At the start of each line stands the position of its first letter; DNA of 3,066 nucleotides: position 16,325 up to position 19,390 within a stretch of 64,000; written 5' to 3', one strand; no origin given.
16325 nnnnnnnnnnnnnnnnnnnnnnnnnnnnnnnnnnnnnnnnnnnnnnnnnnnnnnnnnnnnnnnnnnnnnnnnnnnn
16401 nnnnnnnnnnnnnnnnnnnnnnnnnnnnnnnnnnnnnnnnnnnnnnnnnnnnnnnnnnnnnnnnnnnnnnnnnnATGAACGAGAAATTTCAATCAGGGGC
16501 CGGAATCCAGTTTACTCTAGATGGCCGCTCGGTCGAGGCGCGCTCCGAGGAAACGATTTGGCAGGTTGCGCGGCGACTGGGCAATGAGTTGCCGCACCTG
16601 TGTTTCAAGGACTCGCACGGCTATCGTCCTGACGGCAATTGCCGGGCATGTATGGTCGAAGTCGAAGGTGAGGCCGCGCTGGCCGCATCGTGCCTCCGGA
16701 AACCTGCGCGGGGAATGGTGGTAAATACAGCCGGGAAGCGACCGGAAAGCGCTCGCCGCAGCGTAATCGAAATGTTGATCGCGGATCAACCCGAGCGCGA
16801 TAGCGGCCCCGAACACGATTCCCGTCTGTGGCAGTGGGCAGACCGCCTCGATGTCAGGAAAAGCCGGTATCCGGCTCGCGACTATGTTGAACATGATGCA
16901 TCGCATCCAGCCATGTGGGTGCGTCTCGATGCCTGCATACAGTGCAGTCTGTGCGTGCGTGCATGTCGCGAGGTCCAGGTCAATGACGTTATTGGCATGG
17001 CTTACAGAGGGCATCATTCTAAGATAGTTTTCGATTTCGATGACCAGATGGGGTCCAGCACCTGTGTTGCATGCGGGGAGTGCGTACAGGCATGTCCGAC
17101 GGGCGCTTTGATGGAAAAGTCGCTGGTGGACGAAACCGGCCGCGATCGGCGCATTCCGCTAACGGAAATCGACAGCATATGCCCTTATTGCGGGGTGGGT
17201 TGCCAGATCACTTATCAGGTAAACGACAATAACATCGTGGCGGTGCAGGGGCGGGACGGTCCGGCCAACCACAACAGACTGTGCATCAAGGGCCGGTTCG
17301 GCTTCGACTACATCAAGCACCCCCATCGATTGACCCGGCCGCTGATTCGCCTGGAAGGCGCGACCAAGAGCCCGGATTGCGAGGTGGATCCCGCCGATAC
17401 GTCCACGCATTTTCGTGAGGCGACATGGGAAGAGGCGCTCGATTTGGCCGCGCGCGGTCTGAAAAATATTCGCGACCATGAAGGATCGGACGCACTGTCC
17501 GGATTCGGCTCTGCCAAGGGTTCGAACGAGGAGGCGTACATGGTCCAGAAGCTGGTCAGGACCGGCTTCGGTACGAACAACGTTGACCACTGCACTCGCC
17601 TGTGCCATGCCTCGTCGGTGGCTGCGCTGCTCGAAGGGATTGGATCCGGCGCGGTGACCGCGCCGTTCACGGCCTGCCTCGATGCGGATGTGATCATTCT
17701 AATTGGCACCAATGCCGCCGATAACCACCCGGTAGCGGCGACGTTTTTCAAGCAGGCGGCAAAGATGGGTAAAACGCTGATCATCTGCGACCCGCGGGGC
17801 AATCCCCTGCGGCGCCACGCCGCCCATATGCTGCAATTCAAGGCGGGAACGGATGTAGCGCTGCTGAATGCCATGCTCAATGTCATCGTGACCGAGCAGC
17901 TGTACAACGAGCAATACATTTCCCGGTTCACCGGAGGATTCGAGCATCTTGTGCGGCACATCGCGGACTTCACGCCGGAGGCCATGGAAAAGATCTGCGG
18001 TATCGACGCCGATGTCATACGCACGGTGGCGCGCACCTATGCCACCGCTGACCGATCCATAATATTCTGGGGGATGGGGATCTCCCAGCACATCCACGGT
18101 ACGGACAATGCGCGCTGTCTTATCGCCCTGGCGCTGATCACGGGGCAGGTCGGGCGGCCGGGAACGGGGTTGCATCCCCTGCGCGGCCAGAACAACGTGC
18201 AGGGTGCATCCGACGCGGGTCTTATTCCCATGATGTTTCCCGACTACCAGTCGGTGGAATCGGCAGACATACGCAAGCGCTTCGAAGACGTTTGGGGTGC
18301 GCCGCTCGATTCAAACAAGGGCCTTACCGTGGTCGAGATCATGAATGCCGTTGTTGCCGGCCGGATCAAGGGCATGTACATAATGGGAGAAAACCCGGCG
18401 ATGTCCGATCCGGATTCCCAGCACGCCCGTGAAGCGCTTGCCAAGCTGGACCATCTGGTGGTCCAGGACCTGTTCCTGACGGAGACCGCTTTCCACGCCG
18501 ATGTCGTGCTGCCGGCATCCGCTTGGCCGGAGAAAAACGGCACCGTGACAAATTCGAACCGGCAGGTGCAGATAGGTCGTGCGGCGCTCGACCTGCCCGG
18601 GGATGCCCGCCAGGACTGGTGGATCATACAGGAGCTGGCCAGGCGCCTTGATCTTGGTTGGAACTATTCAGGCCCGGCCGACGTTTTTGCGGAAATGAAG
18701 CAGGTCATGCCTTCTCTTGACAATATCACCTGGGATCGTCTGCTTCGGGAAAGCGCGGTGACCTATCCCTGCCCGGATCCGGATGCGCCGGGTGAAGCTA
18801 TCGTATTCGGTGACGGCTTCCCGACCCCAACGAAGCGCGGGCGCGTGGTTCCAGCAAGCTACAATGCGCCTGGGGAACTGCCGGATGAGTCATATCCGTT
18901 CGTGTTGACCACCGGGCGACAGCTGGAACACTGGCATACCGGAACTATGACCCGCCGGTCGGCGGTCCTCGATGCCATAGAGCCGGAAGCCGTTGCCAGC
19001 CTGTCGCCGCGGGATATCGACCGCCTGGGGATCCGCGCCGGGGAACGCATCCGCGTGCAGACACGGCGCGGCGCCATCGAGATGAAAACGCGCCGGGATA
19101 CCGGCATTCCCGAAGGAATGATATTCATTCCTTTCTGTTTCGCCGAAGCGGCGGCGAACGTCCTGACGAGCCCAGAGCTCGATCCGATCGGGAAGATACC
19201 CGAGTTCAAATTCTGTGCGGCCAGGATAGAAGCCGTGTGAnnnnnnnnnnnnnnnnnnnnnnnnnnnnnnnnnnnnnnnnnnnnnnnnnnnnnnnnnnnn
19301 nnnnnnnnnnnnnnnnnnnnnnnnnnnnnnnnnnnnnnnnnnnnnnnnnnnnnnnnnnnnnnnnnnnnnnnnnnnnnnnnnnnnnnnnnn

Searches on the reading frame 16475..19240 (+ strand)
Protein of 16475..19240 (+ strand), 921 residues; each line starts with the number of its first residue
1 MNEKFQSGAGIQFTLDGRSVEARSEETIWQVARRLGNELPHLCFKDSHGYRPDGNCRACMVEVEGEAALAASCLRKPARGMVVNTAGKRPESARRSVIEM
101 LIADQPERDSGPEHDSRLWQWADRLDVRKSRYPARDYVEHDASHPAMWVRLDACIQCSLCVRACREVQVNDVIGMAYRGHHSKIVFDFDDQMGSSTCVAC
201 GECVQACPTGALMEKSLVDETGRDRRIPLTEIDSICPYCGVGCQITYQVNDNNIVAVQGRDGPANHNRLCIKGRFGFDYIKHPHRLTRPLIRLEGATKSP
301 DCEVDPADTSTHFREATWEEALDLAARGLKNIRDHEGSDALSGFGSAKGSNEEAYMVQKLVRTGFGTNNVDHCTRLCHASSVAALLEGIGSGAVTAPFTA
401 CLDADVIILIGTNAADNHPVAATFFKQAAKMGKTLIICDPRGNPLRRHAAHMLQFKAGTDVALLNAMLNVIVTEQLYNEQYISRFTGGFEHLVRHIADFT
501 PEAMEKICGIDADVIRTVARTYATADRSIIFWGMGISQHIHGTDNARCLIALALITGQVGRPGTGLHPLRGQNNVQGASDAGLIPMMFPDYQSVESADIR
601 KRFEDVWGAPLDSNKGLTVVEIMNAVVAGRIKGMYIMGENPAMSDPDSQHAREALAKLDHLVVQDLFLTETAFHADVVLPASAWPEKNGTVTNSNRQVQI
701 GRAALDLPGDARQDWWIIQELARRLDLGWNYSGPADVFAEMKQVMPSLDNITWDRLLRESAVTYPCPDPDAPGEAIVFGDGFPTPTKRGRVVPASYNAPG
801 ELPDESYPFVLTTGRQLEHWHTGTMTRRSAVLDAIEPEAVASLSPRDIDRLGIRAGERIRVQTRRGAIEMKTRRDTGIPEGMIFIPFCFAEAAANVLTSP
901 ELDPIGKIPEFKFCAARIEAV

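Call 62: search_protein_families(library=pfam, proteins=[window:16475-19240:+], max_evalue=0.0001)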
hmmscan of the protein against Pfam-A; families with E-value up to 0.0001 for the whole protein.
window:16475-19240:+ (921 aa): 12 families
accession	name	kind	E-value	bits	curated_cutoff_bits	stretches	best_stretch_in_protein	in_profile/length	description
PF00384.28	Molybdopterin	-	4.6e-73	246.7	24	1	285-723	1-352/353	Molybdopterin oxidoreductase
PF01568.27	Molydop_binding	-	5.2e-29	100.9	26.8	1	809-915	1-110/110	Molydopterin dinucleotide binding domain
PF04879.21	Molybdop_Fe4S4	-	2.2e-17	63.2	22.7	1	231-281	3-54/55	Molybdopterin oxidoreductase Fe4S4 domain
PF13510.11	Fer2_4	-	2.5e-17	63.1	22.8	1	11-86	4-80/82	2Fe-2S iron-sulfur cluster binding domain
PF12838.12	Fer4_7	-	9.1e-09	36.1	27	1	154-211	2-52/52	4Fe-4S dicluster domain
PF13183.11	Fer4_8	-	3e-07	31.3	27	1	151-210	2-67/68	4Fe-4S dicluster domain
PF22117.2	Fer4_Nqo3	-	3.1e-07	30.9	27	1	151-212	8-66/67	NADH-quinone oxidoreductase subunit 3, ferredoxin-like domain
PF14697.11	Fer4_21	-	7.6e-07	29.6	35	1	150-210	4-55/59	4Fe-4S dicluster domain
PF13187.11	Fer4_9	-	1.3e-06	28.8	27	1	153-211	1-51/52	4Fe-4S dicluster domain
PF13534.11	Fer4_17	-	1e-05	26.4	22.2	1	153-210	1-59/61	4Fe-4S dicluster domain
PF00037.32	Fer4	-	1.2e-05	25.4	21.1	1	195-212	6-23/24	4Fe-4S binding domain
PF13484.11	Fer4_16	-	5.9e-05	24.2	30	0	197-219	2-25/66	4Fe-4S double cluster binding domain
